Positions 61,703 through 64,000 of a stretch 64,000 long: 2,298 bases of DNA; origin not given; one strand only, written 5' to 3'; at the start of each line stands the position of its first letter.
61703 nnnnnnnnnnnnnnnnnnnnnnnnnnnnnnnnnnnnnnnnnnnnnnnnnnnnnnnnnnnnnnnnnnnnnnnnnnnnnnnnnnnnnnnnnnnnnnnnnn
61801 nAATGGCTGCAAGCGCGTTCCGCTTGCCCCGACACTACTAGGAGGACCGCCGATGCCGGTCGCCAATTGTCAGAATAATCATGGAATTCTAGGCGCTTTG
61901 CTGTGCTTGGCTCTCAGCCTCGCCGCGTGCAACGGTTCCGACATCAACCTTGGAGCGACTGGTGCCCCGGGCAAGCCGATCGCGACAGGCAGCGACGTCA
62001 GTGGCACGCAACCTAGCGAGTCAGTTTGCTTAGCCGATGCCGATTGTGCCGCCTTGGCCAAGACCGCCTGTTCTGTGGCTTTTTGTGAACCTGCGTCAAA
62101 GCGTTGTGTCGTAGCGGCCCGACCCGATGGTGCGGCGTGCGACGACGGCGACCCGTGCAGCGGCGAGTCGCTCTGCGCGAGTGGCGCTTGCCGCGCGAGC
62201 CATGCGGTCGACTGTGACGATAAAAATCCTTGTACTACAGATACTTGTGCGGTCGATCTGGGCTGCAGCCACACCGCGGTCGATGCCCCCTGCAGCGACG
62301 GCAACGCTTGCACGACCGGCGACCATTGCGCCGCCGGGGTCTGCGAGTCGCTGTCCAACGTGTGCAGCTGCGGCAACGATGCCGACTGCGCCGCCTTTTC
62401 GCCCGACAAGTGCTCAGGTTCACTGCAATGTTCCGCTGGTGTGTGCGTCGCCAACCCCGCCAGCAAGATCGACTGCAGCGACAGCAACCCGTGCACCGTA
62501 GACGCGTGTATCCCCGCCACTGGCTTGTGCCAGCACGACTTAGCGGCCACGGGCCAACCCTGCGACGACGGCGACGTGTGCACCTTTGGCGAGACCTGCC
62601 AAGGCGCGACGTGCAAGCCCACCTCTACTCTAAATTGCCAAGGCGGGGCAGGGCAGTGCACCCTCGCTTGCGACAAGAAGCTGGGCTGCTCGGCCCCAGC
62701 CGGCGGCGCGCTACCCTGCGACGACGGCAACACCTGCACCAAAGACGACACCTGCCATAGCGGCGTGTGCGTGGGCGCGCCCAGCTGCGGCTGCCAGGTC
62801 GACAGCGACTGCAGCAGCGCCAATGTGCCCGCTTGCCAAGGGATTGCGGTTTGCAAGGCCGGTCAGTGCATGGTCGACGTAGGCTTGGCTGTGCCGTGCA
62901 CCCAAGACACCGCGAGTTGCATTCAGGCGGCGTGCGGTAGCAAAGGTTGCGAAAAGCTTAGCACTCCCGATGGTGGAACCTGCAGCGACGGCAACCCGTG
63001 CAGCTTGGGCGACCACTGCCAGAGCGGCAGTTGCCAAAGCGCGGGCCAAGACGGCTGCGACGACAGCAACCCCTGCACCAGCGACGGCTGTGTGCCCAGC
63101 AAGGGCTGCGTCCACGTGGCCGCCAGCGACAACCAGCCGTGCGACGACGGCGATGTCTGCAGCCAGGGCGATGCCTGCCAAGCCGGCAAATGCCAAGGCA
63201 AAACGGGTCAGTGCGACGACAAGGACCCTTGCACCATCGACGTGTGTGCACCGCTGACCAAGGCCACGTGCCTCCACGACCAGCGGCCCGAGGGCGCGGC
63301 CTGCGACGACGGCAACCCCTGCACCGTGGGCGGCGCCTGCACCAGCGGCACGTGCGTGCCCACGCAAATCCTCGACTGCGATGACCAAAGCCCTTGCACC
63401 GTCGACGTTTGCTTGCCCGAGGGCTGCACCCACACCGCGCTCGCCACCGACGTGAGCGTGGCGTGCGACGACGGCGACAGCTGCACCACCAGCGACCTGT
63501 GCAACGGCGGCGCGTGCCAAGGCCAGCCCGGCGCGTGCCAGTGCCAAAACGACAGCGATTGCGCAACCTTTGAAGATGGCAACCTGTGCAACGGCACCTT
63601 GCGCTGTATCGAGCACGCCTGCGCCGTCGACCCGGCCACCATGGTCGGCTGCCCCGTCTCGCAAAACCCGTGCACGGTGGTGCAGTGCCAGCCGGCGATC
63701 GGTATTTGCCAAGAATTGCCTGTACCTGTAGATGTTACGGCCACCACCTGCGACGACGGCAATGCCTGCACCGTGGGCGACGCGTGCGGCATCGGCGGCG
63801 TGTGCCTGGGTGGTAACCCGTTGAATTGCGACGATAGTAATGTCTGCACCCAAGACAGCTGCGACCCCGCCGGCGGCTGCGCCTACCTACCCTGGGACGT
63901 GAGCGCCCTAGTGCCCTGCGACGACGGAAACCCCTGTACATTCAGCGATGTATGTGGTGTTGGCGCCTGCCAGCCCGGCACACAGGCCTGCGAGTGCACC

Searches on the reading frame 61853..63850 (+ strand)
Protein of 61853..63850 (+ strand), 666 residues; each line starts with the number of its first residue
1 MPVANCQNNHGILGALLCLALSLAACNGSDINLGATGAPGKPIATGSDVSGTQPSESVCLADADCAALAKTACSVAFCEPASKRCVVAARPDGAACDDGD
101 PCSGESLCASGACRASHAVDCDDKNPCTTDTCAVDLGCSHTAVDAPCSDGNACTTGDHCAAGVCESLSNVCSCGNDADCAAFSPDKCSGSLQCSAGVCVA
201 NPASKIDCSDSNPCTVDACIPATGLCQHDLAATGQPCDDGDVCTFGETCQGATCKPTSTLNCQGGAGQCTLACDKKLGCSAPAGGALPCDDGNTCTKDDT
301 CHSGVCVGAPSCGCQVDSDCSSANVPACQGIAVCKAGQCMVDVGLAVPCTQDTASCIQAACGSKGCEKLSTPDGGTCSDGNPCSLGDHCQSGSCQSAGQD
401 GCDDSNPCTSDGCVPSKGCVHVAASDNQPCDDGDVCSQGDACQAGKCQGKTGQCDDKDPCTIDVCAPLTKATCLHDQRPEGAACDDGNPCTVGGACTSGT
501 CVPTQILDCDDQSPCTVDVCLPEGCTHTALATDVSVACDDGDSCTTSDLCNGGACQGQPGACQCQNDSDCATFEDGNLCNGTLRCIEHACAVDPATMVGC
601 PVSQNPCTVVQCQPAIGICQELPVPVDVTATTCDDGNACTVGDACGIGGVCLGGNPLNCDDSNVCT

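Call 45: search_protein_families(library=pfam, proteins=[window:61853-63850:+], max_evalue=1)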
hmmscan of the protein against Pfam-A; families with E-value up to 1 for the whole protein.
window:61853-63850:+ (666 aa): 1 family
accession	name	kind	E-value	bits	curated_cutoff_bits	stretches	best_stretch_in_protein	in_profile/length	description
PF00526.23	Dicty_CTDC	-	3.2e-16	59.3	27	6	402-422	2-22/24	Dictyostelium (slime mold) repeat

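Call 62: search_protein_families(library=ncbifam, proteins=[window:61853-63850:+], max_evalue=0.01)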
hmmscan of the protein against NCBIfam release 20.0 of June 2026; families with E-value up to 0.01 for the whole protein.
window:61853-63850:+ (666 aa): 0 families
